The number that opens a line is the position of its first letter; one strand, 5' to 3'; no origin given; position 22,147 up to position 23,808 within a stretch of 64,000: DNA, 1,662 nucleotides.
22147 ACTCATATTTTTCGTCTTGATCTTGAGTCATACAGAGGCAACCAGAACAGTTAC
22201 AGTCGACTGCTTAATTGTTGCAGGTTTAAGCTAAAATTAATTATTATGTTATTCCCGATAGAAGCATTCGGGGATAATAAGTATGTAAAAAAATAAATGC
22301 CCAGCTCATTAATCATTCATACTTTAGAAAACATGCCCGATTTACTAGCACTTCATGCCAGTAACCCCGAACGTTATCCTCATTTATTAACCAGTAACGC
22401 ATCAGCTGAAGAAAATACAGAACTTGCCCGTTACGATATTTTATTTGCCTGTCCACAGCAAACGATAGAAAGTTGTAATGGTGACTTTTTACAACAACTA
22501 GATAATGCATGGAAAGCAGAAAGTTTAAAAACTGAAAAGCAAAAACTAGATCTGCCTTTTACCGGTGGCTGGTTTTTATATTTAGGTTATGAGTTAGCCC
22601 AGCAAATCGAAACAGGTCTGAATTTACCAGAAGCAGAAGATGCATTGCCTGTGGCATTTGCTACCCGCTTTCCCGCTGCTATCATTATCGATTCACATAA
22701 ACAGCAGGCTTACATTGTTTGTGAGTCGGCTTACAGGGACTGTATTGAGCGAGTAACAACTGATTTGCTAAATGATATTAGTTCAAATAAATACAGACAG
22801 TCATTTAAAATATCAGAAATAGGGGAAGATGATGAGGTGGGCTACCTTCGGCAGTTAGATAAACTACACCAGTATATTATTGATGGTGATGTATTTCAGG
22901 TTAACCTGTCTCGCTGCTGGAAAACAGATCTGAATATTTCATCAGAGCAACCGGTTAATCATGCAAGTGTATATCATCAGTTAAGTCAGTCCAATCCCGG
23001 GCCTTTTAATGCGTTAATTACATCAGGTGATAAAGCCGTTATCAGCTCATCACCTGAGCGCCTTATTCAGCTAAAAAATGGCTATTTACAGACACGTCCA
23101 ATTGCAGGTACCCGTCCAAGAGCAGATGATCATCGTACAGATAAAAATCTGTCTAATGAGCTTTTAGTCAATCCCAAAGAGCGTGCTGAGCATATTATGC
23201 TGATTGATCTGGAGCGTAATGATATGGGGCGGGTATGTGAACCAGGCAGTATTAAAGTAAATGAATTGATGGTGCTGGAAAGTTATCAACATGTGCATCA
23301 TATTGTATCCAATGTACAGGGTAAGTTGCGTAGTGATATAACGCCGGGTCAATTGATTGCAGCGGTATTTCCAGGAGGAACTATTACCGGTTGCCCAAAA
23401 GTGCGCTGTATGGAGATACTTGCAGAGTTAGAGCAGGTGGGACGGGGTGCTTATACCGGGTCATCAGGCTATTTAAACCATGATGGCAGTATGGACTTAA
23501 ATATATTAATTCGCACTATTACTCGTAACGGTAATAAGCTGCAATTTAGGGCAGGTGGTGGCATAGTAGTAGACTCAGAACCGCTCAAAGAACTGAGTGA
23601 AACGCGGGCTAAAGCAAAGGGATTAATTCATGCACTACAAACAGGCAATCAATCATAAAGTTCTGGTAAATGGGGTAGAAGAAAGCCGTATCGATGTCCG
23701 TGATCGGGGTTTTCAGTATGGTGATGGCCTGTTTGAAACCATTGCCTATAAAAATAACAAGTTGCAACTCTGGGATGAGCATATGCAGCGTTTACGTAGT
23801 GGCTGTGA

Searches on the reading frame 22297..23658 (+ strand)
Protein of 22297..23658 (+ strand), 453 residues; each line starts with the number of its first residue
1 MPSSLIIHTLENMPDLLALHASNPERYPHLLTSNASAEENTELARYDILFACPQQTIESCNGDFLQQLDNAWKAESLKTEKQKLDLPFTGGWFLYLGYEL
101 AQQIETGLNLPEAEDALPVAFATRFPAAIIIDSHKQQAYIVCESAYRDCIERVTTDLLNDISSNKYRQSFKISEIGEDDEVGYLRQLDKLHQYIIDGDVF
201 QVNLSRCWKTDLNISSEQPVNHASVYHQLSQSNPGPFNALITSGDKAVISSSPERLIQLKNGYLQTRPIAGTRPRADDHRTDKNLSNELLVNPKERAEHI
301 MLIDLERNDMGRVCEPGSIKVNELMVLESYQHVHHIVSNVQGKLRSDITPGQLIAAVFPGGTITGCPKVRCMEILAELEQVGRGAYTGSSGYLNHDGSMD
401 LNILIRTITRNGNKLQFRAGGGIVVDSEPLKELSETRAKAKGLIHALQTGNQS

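Call 65: search_protein_families(library=pfam, proteins=[window:22297-23658:+], max_evalue=0.00001)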
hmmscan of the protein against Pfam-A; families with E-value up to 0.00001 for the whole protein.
window:22297-23658:+ (453 aa): 2 families
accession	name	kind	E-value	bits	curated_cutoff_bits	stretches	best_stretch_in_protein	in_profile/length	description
PF00425.24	Chorismate_bind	-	1.6e-86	290.5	27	1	182-439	4-257/257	chorismate binding enzyme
PF04715.19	Anth_synt_I_N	-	8e-07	29.8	23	0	27-140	17-140/140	Anthranilate synthase component I, N terminal region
